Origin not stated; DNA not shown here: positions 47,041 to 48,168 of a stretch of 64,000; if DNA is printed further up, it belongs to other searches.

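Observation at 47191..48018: Uncharacterized radical SAM enzyme embedded inside the NAD salvage operon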

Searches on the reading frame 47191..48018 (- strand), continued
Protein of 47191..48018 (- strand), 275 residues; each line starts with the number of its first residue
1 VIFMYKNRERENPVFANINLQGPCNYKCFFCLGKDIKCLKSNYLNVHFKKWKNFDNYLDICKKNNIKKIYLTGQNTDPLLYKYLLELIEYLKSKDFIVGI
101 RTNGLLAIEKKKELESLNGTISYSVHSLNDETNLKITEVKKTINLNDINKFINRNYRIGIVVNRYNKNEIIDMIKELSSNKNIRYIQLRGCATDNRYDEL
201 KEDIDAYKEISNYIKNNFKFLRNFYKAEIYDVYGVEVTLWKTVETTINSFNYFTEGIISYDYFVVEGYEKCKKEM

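Call 40: find_encoding_contigs(protein=P0022, flank=8000, max_places=2)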
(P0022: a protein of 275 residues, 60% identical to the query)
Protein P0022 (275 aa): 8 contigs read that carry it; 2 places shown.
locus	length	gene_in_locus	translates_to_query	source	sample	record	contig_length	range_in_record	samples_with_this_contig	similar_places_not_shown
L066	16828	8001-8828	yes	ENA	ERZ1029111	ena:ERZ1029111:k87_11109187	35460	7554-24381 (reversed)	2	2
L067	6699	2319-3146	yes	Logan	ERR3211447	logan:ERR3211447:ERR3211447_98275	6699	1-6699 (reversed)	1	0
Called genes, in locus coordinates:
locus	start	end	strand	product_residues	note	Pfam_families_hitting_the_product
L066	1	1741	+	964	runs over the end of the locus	PF02534:T4SS-DNA_transf, PF10412:TrwB_AAD_bind, PF12696:TraG-D_C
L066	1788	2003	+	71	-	PF00581:Rhodanese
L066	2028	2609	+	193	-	PF09335:VTT_dom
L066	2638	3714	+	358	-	PF02646:RmuC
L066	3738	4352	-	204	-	-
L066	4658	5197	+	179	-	-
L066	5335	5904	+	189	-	PF00857:Isochorismatase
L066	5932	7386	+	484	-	PF17767:NAPRTase_N, PF04095:NAPRTase, PF17956:NAPRTase_C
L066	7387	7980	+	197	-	PF00293:NUDIX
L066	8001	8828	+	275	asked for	PF04055:Radical_SAM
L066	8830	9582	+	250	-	PF02540:NAD_synthase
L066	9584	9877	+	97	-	-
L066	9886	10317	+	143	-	-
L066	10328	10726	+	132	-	-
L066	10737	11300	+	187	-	PF01467:CTP_transf_like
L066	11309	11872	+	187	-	-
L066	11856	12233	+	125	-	-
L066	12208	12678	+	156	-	PF02464:CinA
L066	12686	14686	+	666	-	PF00891:Methyltransf_2 (faint), PF13489:Methyltransf_23 (faint), PF08241:Methyltransf_11, PF08242:Methyltransf_12, PF13649:Methyltransf_25, PF13847:Methyltransf_31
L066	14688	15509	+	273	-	PF00293:NUDIX, PF19368:WHD_AraR (weak), PF21906:WHD_NrtR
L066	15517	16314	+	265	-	PF01513:NAD_kinase, PF20143:NAD_kinase_C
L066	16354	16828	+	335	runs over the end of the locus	PF00768:Peptidase_S11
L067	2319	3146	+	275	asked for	PF04055:Radical_SAM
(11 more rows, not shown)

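Call 41: find_encoding_contigs(protein=P0064, flank=7000, max_places=2)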
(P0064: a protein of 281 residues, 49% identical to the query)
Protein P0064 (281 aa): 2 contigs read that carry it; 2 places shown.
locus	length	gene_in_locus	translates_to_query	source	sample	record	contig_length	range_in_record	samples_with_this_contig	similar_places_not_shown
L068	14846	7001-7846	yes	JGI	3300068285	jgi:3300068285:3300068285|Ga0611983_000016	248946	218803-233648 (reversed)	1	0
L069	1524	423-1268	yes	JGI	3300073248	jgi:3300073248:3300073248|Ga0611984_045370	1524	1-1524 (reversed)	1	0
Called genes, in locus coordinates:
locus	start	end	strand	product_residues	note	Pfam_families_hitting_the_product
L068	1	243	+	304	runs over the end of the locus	PF05265:DUF723, PF14311:DUF4379 (faint), PF05265:DUF723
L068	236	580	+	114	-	-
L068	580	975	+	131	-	-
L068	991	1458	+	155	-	-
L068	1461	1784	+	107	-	-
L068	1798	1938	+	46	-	-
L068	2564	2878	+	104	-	-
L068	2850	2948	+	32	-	-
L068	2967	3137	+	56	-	-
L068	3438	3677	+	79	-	-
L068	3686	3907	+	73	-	-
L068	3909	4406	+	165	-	-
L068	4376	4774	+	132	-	-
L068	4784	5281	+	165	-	-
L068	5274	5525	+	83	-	-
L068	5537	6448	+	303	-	-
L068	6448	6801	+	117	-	-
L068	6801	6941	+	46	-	-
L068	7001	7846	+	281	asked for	PF04055:Radical_SAM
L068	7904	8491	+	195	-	-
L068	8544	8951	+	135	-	-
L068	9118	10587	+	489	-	PF01743:PolyA_pol, PF12627:PolyA_pol_RNAbd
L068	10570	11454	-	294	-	PF05265:DUF723, PF14311:DUF4379 (faint), PF05265:DUF723, PF19835:SegE_GIY-YIG (faint)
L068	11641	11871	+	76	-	-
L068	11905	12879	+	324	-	PF00293:NUDIX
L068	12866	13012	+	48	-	-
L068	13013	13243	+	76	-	-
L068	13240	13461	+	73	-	-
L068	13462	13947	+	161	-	PF08719:NADAR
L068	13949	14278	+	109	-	-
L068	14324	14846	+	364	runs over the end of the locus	-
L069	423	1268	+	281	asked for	PF04055:Radical_SAM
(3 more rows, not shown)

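Call 42: find_encoding_contigs(protein=P0116, flank=7000, max_places=2)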
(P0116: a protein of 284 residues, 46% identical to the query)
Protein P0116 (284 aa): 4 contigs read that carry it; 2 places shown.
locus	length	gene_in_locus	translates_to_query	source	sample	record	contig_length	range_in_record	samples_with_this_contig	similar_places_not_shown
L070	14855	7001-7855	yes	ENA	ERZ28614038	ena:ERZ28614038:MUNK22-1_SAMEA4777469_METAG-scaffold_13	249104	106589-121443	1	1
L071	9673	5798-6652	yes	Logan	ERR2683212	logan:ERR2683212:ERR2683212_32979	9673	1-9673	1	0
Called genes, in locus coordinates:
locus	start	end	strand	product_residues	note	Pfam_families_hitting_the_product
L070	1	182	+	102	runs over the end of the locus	-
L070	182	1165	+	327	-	PF01467:CTP_transf_like (weak)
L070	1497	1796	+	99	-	-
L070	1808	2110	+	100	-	-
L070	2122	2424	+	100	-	-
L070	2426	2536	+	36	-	-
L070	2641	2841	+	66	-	-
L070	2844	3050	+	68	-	-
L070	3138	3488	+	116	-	-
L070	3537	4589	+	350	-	PF01467:CTP_transf_like, PF00293:NUDIX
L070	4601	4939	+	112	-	-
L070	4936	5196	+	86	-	-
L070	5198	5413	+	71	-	-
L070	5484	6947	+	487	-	PF18127:NAMPT_N, PF04095:NAPRTase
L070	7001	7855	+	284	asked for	PF04055:Radical_SAM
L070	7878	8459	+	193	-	-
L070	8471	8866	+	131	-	-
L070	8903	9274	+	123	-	PF18885:DUF5648 (faint)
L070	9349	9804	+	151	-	-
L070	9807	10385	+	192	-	-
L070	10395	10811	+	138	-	-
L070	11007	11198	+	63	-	-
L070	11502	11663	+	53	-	-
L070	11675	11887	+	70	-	-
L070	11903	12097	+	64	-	-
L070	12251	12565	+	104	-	-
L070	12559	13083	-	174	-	PF19835:SegE_GIY-YIG (weak), PF07460:NUMOD3 (faint)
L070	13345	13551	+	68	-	-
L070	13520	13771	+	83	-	-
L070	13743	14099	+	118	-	-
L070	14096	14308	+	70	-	-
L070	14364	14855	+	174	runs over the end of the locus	PF13521:AAA_28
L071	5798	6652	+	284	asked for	PF04055:Radical_SAM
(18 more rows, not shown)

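Call 43: find_encoding_contigs(protein=P0103, flank=7000, max_places=2)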
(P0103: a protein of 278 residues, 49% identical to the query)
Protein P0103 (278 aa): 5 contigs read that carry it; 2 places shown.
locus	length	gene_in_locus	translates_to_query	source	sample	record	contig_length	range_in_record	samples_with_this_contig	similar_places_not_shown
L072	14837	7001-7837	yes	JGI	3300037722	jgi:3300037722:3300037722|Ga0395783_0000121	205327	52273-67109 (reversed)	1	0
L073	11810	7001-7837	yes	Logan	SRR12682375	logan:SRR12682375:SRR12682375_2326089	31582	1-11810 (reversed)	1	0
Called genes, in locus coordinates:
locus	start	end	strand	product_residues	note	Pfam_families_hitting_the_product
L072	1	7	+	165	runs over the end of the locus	-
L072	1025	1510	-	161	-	-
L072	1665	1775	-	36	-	-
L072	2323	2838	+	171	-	PF01844:HNH, PF13395:HNH_4 (weak), PF14279:HNH_5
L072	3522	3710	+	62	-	PF22887:DUF7022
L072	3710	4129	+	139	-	-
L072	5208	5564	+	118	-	-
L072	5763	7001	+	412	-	PF01467:CTP_transf_like, PF00293:NUDIX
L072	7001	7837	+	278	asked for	PF04055:Radical_SAM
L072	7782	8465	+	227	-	PF07963:N_methyl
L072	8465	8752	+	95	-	-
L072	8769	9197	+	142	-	PF18127:NAMPT_N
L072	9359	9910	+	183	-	-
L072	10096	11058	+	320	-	PF04095:NAPRTase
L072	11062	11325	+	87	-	-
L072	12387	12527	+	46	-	-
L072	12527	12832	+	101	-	-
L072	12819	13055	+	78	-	-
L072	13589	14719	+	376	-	PF00596:Aldolase_II (faint)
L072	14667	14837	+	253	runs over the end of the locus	-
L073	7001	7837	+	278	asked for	PF04055:Radical_SAM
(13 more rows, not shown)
